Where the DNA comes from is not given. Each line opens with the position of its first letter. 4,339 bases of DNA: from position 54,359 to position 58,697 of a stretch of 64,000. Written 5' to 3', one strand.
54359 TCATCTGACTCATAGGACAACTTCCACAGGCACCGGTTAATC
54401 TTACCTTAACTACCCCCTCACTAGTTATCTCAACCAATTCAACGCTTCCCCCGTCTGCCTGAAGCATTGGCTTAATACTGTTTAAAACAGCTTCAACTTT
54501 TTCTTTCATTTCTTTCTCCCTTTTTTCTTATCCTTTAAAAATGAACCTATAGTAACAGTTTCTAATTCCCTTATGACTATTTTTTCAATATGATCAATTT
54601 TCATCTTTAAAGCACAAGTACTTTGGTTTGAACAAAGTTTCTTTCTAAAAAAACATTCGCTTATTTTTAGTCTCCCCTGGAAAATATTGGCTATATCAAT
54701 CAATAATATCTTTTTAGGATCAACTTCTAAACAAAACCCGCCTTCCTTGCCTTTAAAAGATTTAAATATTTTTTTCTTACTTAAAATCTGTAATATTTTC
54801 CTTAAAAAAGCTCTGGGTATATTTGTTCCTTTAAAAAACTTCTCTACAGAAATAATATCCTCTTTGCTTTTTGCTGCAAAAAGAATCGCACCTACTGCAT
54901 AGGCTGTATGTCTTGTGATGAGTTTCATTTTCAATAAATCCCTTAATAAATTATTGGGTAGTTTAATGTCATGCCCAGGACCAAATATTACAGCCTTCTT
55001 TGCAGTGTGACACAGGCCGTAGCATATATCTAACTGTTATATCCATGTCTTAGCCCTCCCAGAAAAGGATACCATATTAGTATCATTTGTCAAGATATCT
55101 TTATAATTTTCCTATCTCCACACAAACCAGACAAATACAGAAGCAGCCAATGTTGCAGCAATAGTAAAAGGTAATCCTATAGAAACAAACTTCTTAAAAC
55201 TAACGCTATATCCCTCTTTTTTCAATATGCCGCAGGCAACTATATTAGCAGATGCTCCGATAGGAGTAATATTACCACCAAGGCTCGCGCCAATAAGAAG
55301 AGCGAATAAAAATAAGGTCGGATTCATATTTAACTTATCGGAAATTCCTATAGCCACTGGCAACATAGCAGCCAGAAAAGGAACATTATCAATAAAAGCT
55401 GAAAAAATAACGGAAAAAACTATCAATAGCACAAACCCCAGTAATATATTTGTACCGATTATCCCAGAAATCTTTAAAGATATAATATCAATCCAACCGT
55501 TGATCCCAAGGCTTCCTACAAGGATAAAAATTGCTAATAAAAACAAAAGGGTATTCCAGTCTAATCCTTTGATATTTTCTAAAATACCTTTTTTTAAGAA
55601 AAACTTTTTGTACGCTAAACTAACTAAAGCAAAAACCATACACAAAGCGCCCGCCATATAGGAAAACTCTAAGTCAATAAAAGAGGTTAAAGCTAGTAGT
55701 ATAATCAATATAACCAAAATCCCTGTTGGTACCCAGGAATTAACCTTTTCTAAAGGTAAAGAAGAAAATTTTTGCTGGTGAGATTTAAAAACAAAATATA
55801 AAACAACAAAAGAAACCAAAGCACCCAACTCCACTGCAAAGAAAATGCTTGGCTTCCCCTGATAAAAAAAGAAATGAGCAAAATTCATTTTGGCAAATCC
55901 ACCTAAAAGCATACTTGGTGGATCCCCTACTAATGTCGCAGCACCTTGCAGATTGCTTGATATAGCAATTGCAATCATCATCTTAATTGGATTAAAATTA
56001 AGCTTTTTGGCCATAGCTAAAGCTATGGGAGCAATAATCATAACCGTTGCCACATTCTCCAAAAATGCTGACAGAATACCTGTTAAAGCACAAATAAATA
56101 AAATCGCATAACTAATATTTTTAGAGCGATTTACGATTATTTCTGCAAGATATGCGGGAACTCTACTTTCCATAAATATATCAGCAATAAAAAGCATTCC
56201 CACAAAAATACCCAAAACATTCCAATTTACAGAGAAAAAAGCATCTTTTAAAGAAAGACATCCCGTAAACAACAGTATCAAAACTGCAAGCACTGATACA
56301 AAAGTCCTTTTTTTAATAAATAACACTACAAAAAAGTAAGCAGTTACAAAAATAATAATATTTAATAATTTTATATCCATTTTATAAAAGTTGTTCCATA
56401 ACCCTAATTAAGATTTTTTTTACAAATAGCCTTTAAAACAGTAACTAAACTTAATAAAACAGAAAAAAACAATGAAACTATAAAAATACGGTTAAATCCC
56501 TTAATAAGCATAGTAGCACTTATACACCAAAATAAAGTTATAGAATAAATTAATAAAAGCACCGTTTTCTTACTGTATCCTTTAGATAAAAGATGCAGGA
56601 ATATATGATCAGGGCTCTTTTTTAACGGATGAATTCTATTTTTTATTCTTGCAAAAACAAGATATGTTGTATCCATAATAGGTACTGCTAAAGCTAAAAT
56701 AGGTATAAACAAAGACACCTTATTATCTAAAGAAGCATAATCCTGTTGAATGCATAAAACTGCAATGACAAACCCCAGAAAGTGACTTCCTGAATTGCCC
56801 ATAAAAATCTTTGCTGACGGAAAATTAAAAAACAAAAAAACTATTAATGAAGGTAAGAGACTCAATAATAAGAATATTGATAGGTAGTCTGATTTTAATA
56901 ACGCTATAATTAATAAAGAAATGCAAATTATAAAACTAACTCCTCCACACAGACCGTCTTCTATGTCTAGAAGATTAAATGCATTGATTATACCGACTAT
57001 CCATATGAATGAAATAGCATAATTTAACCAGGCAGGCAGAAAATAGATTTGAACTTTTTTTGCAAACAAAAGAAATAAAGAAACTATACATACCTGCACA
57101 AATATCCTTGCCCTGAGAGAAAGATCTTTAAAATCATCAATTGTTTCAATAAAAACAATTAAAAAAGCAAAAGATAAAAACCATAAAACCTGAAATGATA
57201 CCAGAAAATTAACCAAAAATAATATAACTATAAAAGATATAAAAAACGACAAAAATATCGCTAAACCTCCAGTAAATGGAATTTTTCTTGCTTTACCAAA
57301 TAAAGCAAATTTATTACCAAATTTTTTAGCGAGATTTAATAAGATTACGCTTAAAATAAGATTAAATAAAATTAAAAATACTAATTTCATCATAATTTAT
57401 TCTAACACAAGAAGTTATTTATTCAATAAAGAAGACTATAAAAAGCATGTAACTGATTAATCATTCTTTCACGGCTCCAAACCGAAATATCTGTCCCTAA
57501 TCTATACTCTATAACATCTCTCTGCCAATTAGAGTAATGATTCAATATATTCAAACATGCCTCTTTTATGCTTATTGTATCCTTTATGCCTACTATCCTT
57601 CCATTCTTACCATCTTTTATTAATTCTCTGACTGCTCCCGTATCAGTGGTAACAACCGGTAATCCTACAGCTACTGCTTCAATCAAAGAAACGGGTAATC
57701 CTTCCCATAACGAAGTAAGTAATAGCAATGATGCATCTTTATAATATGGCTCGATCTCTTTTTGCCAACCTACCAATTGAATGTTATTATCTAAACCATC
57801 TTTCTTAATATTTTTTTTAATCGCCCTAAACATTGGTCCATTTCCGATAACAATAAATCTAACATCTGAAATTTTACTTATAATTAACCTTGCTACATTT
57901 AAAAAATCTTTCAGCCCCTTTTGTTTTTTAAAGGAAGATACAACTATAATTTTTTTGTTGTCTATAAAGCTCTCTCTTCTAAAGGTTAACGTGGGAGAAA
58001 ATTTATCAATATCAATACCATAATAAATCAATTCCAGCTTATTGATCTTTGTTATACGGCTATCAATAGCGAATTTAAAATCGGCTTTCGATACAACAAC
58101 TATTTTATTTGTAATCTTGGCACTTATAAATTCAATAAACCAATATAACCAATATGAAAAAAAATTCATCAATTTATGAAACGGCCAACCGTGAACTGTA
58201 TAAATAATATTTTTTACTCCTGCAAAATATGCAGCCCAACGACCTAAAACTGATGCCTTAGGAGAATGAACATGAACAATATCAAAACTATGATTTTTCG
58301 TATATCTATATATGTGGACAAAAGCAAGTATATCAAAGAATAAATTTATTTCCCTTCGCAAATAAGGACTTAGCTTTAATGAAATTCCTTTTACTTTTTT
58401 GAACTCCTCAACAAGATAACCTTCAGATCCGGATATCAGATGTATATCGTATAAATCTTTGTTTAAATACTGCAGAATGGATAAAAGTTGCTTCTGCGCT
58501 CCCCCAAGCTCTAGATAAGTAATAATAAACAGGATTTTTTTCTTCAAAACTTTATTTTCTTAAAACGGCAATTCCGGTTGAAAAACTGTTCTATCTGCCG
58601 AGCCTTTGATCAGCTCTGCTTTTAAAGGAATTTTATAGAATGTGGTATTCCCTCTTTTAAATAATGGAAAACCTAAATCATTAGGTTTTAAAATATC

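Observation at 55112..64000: Uncharacterised operon: two tandem radical-SAM/SPASM enzymes + ABC exporter + two U32-family Fe-S proteins + GT4 + WecA/MraY-type transferase + ArsB/NhaD permease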

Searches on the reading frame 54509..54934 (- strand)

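Call 5: search_protein_families(library=pfam, proteins=[window:54509-54934:-], max_evalue=0.01)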
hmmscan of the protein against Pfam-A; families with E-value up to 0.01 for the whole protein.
window:54509-54934:- (142 aa): 1 family
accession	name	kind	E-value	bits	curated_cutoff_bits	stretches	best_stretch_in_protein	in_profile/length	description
PF02082.26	Rrf2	-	8.7e-24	84.6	30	1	6-134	1-131/132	Iron-dependent Transcriptional regulator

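Call 6: search_protein_families(library=ncbifam, proteins=[window:54509-54934:-], max_evalue=0.01)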
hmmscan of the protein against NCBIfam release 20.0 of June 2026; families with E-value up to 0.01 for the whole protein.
window:54509-54934:- (142 aa): 8 families
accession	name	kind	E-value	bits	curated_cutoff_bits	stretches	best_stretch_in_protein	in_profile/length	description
TIGR00738.1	rrf2_super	superfamily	8.3e-23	80.7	73.3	1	6-132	3-130/132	Rrf2 family transcriptional regulator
TIGR02944.1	suf_reg_Xantho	equivalog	9.8e-18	64.8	110.65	1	5-129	3-127/130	SUF system Fe-S cluster assembly regulator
NF008886.0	PRK11920.1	equivalog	2.2e-14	53.4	193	1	6-137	3-135/153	iron-responsive transcriptional regulator RirA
TIGR02010.1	IscR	equivalog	6.9e-12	45.4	207.55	1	3-137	1-134/135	Fe-S cluster assembly transcriptional regulator IscR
NF008240.0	PRK11014.1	equivalog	6.7e-11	42.4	182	1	6-137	3-132/141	nitric oxide-sensing transcriptional repressor NsrR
NF047409.1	Cys_reg_CymR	equivalog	3.3e-08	33.8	195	1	11-134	8-125/139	cysteine metabolism transcriptional regulator CymR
NF041852.1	trans_reg_HypR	equivalog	2.8e-06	27.4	180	1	13-118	8-110/139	redox-sensitive transcriptional regulator HypR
NF008110.0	PRK10857.1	equivalog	0.00056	19.7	275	1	6-133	3-130/164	Fe-S cluster assembly transcriptional regulator IscR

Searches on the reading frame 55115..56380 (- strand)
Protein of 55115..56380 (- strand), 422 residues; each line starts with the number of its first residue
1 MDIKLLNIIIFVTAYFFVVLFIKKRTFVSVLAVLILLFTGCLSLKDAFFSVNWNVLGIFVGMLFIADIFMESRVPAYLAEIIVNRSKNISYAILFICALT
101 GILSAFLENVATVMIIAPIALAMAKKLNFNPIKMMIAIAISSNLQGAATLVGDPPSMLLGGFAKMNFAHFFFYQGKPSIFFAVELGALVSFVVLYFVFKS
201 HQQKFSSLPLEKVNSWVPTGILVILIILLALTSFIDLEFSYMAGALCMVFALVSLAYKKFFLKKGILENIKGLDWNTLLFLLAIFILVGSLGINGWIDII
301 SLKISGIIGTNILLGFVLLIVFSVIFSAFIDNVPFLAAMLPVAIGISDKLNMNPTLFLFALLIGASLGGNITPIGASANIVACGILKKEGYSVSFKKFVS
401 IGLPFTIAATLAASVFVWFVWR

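Call 5: search_protein_families(library=pfam, proteins=[window:55115-56380:-], max_evalue=0.01)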
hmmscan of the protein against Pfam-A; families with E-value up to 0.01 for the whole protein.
window:55115-56380:- (422 aa): 4 families
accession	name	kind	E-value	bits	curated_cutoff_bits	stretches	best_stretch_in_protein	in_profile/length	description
PF03600.22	CitMHS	-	2e-55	188.7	31.9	2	16-251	2-234/336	Citrate transporter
PF00939.25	Na_sulph_symp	-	3.2e-16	59.8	27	2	24-170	292-443/472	Sodium:sulfate symporter transmembrane region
PF02040.21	ArsB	-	9.9e-12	45.4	22.2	1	32-417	29-419/423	Arsenical pump membrane protein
PF06808.19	DctM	-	2e-10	40.5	23.8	2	213-418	211-409/413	Tripartite ATP-independent periplasmic transporter, DctM component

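Call 6: search_protein_families(library=ncbifam, proteins=[window:55115-56380:-], max_evalue=0.01)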
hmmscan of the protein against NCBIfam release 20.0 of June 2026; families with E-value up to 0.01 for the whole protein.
window:55115-56380:- (422 aa): 5 families
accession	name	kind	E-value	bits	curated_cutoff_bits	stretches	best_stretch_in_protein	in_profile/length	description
TIGR00785.1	dass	subfamily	2.9e-27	95.5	198.6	2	10-159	257-410/444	DASS family sodium-coupled anion symporter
NF040989.1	MamN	equivalog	2.1e-20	72.9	500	1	5-330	4-334/437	magnetosome biogenesis transporter MamN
NF033877.0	arsB_Sta_pI258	exception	8.2e-18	64.8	760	1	4-411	2-416/429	arsenite efflux transporter membrane subunit ArsB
NF011980.0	PRK15445.1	subfamily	4.4e-16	58.9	457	1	5-412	3-417/430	arsenical efflux pump membrane protein ArsB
TIGR00935.1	2a45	subfamily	1.1e-13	51.2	415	1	6-412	2-415/426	arsenite/antimonite efflux transporter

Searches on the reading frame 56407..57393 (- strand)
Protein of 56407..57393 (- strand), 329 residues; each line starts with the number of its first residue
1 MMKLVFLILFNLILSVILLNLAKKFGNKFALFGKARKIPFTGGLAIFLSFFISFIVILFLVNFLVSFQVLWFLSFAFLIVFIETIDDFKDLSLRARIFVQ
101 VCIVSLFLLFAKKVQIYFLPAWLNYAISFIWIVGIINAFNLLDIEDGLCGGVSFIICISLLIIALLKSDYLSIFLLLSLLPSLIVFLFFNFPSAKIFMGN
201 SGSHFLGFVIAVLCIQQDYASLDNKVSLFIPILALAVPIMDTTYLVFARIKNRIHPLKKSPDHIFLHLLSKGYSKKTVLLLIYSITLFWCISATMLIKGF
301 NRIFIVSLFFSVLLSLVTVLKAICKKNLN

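Call 5: search_protein_families(library=pfam, proteins=[window:56407-57393:-], max_evalue=0.01)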
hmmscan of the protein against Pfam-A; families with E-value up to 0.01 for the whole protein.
window:56407-57393:- (329 aa): 1 family
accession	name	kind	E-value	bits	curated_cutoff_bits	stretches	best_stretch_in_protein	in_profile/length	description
PF00953.26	Glycos_transf_4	-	7.8e-31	107.7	27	1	71-216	3-158/160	Glycosyl transferase family 4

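Call 6: search_protein_families(library=ncbifam, proteins=[window:56407-57393:-], max_evalue=0.01)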
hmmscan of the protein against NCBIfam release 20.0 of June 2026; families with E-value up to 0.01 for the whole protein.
window:56407-57393:- (329 aa): 3 families
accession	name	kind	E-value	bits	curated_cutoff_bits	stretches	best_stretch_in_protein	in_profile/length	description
TIGR02380.1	ECA_wecA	exception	2.8e-24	85.9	326.05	1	10-325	10-338/346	UDP-N-acetylglucosamine--undecaprenyl-phosphate N-acetylglucosaminephosphotransferase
NF053644.1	MraY_archaea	equivalog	5.5e-17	62.1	450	1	90-292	147-338/340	pseudomurein biosynthesis MraY family phospho-N-acetylmuramoyl-pentapeptide-transferase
TIGR00445.1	mraY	equivalog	3.8e-11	43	192.05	1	34-296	31-317/321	phospho-N-acetylmuramoyl-pentapeptide-transferase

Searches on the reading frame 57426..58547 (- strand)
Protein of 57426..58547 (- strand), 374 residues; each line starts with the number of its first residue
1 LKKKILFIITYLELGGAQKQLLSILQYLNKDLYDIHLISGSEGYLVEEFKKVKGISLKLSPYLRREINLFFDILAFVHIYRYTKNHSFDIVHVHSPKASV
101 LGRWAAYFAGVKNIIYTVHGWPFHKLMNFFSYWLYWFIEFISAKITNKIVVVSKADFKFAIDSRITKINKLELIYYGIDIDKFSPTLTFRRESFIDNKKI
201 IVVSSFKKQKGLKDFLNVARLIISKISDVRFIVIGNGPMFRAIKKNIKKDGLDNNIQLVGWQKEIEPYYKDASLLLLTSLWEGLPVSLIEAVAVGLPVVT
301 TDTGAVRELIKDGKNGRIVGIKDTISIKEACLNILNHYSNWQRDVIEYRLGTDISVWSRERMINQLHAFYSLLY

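Call 5: search_protein_families(library=pfam, proteins=[window:57426-58547:-], max_evalue=0.01)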
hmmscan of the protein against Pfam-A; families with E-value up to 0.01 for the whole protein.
window:57426-58547:- (374 aa): 6 families
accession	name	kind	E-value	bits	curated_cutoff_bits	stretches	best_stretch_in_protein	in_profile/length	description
PF00534.26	Glycos_transf_1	-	4.2e-32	111.5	26.4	1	196-338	14-159/172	Glycosyl transferases group 1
PF13692.12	Glyco_trans_1_4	-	6.8e-32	111.1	27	1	198-336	2-141/142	Glycosyl transferases group 1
PF13439.12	Glyco_transf_4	-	6.2e-18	65.8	28.5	1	15-181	2-169/170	Glycosyltransferase Family 4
PF13477.12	Glyco_trans_4_2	-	4e-10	40.4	23.4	1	23-147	15-134/139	Glycosyl transferase 4-like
PF13579.12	Glyco_trans_4_4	-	4.6e-08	34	29.7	1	15-154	1-136/158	Glycosyl transferase 4-like domain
PF20706.3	GT4-conflict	-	0.00055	19.5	26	1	262-312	272-322/385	Family 4 Glycosyltransferase in conflict systems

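Call 6: search_protein_families(library=ncbifam, proteins=[window:57426-58547:-], max_evalue=0.01)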
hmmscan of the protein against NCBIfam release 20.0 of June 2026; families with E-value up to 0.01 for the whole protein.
window:57426-58547:- (374 aa): 39 families (the best 25 are shown)
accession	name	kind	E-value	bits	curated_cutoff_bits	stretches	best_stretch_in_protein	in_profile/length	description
TIGR03088.1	stp2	hypoth_equivalog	4.7e-35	121.3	409.05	1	3-346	2-347/374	TIGR03088 family PEP-CTERM/XrtA system glycosyltransferase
TIGR03999.1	thiol_BshA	equivalog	3.6e-29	101.8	273.7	1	58-371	56-371/375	N-acetyl-alpha-D-glucosaminyl L-malate synthase BshA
NF041876.1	EPS_EpsE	equivalog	3.8e-23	82.4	400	1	169-335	186-359/389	exopolysaccharide biosynthesis GT4 family glycosyltransferase EpsE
NF047880.1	glyco_SdgA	exception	1.4e-18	66.8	800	1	150-338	272-457/488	serine-aspartate repeat adhesin O-glycosyltransferase SdgA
TIGR04063.1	stp3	hypoth_equivalog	2.6e-18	66.1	442.05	1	87-343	92-366/397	TIGR04063 family PEP-CTERM/XrtA system glycosyltransferase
NF038011.1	PelF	equivalog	1.9e-17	63.5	100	1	167-343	278-463/489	GT4 family glycosyltransferase PelF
NF007396.0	PRK09922.1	equivalog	2.2e-17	63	385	1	152-330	133-319/361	lipopolysaccharide 1,6-galactosyltransferase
NF047881.1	glyco_SdgB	exception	3.8e-17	62.1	800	1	148-372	276-495/496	serine-aspartate repeat adhesin O-glycosyltransferase SdgB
NF050063.1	ProtGlycPglJ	equivalog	1.5e-16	60.6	500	1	1-337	1-332/363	N-acetylgalactosamine-N,N'-diacetylbacillosaminyl-diphospho-undecaprenol 4-alpha-N-acetylgalactosaminyltransferase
TIGR04005.1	wcaL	equivalog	1.5e-16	60.3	537.6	1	170-329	198-362/406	colanic acid biosynthesis glycosyltransferase WcaL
NF011726.0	PRK15179.1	equivalog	2.7e-16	59.1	733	1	85-322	398-642/694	Vi polysaccharide biosynthesis protein TviE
NF050056.1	ProtGlycPglH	equivalog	1.7e-15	57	600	1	190-337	172-319/354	GalNAc-alpha-(1->4)-GalNAc-alpha-(1->3)-diNAcBac-PP-undecaprenol alpha-1,4-N-acetyl-D-galactosaminyltransferase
NF047684.1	TeichurnBiosyTuaC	equivalog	7.7e-15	54.7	550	1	102-344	121-360/391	teichuronic acid biosynthesis protein TuaC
TIGR02149.1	glgA_Coryne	subfamily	3.8e-14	52.6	302.4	1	86-324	82-336/391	glycogen synthase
TIGR04157.1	glyco_rSAM_CFB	subfamily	3.6e-13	49.3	400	1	145-324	169-353/406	TIGR04157 family glycosyltransferase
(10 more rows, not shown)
